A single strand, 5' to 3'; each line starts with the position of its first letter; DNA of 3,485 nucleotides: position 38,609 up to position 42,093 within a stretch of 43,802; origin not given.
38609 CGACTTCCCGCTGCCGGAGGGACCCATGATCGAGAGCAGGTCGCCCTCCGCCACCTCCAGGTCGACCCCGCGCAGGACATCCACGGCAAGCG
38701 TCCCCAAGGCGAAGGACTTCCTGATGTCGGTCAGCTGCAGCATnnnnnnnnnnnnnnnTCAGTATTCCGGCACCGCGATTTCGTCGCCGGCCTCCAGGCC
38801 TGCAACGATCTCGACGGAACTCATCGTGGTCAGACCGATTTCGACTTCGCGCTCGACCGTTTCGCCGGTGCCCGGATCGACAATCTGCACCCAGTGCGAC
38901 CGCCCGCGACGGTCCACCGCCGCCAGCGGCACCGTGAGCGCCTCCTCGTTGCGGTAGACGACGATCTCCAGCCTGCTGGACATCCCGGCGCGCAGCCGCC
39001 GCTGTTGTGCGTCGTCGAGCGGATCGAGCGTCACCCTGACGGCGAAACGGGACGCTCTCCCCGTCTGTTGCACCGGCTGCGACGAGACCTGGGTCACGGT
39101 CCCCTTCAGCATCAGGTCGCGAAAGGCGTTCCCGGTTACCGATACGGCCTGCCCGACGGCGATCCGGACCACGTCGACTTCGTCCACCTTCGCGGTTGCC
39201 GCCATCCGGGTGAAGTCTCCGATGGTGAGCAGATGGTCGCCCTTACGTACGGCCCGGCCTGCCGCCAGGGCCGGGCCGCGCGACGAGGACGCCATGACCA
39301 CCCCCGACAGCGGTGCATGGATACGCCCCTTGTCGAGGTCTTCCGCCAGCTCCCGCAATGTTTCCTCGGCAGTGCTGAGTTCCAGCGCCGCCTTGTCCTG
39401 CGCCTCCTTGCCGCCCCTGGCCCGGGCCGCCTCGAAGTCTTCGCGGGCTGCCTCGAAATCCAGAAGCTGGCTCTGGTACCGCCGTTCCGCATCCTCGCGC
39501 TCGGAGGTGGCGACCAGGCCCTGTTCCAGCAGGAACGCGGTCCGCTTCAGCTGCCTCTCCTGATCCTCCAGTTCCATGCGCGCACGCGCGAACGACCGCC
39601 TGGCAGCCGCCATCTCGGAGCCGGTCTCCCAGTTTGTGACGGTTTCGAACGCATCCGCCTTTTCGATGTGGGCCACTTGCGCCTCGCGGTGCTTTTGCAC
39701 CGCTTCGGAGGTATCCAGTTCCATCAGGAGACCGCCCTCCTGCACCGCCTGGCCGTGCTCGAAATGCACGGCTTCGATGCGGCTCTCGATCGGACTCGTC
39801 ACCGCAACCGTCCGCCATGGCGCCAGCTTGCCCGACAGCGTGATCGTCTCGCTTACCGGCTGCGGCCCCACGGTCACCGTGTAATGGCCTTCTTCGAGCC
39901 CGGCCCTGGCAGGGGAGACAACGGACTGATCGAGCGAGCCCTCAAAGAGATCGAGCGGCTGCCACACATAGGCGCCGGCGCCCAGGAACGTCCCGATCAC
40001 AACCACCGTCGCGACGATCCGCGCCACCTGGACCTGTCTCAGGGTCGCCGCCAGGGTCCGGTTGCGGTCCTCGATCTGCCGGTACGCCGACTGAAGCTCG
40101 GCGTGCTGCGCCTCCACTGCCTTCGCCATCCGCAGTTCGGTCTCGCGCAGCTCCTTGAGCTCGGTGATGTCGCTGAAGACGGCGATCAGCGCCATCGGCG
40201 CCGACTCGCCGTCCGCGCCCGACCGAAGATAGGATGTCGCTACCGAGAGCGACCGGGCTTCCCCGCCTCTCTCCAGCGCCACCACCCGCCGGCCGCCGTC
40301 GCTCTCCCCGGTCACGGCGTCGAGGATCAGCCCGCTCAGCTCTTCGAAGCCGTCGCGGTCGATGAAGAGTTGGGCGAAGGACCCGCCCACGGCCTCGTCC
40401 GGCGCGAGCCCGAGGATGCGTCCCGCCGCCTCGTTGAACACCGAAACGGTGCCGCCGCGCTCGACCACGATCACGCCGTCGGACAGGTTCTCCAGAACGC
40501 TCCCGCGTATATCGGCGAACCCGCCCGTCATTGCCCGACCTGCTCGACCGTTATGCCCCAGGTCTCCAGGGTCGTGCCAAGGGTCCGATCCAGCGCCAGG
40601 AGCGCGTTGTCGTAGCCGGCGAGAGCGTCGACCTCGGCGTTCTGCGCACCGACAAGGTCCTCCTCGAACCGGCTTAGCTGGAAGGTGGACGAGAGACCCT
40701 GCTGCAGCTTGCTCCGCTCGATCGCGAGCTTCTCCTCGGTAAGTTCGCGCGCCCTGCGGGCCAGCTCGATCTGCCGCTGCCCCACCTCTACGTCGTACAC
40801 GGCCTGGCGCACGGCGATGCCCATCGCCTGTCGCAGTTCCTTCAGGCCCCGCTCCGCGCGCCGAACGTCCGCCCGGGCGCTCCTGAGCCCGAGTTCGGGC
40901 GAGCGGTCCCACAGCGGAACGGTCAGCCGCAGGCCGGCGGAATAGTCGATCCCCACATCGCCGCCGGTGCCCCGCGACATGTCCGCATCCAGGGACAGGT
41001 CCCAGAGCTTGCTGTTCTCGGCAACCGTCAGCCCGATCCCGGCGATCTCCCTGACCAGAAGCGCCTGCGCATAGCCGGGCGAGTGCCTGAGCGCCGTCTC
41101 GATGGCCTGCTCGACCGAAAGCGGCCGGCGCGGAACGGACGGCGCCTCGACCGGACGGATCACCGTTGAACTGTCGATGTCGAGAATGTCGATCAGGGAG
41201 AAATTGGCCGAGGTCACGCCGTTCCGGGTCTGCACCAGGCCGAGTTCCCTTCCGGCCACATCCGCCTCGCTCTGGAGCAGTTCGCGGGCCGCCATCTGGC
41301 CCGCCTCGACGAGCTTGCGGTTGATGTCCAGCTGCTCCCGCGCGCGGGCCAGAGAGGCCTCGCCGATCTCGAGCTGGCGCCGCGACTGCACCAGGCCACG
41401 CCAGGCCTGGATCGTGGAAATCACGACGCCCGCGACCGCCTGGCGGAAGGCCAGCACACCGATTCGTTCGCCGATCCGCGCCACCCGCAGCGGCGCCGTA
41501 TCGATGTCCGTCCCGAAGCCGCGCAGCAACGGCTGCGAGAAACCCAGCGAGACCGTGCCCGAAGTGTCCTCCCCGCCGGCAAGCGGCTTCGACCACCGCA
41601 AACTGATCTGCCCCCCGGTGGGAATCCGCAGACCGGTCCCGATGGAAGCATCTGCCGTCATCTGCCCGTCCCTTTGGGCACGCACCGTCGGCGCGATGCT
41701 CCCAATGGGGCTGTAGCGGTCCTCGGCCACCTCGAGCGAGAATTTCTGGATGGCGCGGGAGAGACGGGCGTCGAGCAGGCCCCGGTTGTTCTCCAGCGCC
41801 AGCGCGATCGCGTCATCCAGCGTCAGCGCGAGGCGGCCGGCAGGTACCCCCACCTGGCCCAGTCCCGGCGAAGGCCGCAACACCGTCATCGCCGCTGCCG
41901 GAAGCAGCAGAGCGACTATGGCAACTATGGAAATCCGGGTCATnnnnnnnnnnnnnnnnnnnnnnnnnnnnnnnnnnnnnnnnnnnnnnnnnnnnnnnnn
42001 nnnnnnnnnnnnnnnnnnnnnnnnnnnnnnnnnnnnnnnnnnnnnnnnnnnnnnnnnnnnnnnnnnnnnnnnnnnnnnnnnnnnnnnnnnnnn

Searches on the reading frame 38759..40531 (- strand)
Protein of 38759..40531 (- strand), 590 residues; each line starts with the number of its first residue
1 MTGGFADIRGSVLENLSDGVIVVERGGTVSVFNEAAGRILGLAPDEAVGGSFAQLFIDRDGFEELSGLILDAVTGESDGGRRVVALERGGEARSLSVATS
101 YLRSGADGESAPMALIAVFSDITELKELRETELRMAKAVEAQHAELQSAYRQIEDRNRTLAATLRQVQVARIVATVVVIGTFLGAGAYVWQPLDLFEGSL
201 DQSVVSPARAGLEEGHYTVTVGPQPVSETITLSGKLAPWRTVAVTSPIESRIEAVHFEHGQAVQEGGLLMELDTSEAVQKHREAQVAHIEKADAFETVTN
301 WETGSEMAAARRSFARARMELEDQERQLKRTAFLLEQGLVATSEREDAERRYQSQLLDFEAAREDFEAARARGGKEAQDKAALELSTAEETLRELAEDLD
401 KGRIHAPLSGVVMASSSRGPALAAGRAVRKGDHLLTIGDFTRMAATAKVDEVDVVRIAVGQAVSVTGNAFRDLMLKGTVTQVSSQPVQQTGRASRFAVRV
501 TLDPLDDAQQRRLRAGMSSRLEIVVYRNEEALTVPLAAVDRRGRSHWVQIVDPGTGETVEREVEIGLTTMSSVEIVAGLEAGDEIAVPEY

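Call 3: search_protein_families(library=pfam, proteins=[window:38759-40531:-], max_evalue=1)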
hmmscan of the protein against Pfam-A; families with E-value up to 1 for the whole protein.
window:38759-40531:- (590 aa): 12 families
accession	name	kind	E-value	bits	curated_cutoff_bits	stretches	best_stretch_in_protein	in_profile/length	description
PF13437.12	HlyD_3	-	2.6e-15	57.5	22.2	1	404-516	2-106/106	HlyD family secretion protein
PF16576.10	HlyD_D23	-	2.6e-13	50.2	30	2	392-517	96-212/214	Barrel-sandwich domain of CusB or HlyD membrane-fusion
PF00989.32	PAS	-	3.5e-08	33.9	22.6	1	12-106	6-100/113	PAS fold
PF08448.16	PAS_4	-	1.9e-06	28.5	23.1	1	13-126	1-109/110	PAS fold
PF13533.13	Biotin_lipoyl_2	-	8.5e-06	25.9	29.8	1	242-273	1-32/32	Biotin-lipoyl like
PF13426.13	PAS_9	-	0.00019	22.1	27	1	18-124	2-103/103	PAS domain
PF13188.13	PAS_8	-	0.0027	18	21.8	1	11-56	5-50/65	PAS domain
PF00529.27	CusB_dom_1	-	0.027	15.1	26.5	1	235-586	12-88/89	Cation efflux system protein CusB domain 1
PF12860.13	PAS_7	-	0.075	13.6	27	1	13-55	1-44/115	PAS fold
PF23544.1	AtuA_ferredoxin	-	0.13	13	27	1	100-189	7-92/113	AtuA ferredoxin-like domain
PF00364.28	Biotin_lipoyl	-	0.15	12.3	22.1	0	243-272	44-73/73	Biotin-requiring enzyme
PF24820.1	Diguanyl_cycl_sensor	-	0.19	12.1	28.1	1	13-60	2-48/109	Diguanylate cyclase-like sensor domain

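Call 4: search_protein_families(library=ncbifam, proteins=[window:38759-40531:-], max_evalue=0.1)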
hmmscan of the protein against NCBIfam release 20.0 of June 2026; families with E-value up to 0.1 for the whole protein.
window:38759-40531:- (590 aa): 26 families (the best 25 are shown)
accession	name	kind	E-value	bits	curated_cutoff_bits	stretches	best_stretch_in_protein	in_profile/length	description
TIGR01730.1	RND_mfp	subfamily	2.9e-32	111.9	94.9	3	377-586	110-306/322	efflux RND transporter periplasmic adaptor subunit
NF008606.0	PRK11578.1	equivalog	9.2e-20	71.1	342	1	216-588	36-363/371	macrolide transporter subunit MacA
TIGR00998.1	8a0101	subfamily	1.1e-18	67.3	390.8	1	241-504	42-316/334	EmrA/EmrK family multidrug efflux transporter periplasmic adaptor subunit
TIGR02971.1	heterocyst_DevB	subfamily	1.4e-18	67.4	129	1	231-485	2-281/327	ABC exporter membrane fusion protein, DevB family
TIGR00999.1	8a0102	subfamily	2.1e-17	63.2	319.3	1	304-587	19-264/271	CzcB/NccB family metal efflux transporter periplasmic adaptor subunit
NF002939.0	PRK03598.1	equivalog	4.3e-14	52.4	393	1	230-484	34-282/332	secretion protein HlyD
NF007785.0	PRK10476.1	equivalog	3.3e-13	49.2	376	1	241-483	48-285/347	multidrug transporter subunit MdtN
TIGR01843.1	type_I_hlyD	subfamily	4.8e-13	48.9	208.65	2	347-525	216-398/422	HlyD family type I secretion periplasmic adaptor subunit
NF008468.0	PRK11360.1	equivalog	5.6e-13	48.1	646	1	12-131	273-386/616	two-component system sensor histidine kinase AtoS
TIGR00229.1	sensory_box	domain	2.8e-12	46.8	22.9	1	11-130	9-124/126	PAS domain S-box protein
TIGR01000.1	bacteriocin_acc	subfamily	5.7e-10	38.6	258.85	1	378-525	293-440/457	bacteriocin secretion accessory protein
NF011715.0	PRK15136.1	equivalog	6.2e-10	38.3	563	1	242-524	62-346/390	multidrug efflux MFS transporter periplasmic adaptor subunit EmrA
NF008589.1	PRK11556.1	equivalog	4.1e-08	32.5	391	1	230-276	73-119/392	MdtA/MuxA family multidrug efflux RND transporter periplasmic adaptor subunit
NF038010.1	ABC_adapt_DarC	equivalog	4.3e-06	25.7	450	1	311-588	141-403/417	darobactin export ABC transporter periplasmic adaptor subunit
NF052573.1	HisKinEspAMyxo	equivalog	1.2e-05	23.6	1400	1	12-137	259-379/755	serine histidine kinase EspA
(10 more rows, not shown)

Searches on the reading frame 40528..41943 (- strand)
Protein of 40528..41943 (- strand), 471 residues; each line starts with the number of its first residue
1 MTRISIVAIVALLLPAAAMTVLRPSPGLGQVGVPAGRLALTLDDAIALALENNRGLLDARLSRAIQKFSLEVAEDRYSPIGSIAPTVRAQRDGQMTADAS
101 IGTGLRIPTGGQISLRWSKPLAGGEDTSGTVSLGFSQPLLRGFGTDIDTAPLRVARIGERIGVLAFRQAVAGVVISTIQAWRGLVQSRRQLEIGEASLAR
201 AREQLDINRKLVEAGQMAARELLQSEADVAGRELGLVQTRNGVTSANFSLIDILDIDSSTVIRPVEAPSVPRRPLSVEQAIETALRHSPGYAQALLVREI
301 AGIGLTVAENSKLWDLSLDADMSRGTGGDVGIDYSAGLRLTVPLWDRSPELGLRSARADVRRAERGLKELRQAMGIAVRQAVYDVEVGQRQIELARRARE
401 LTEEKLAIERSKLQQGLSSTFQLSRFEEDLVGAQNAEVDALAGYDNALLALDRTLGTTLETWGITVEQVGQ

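Call 14: search_protein_families(library=pfam, proteins=[window:40528-41943:-], max_evalue=0.01)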
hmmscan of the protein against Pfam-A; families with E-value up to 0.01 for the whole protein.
window:40528-41943:- (471 aa): 1 family
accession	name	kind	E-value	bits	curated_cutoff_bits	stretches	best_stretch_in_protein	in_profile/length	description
PF02321.23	OEP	-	3.3e-37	128.6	22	2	278-456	2-187/187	Outer membrane efflux protein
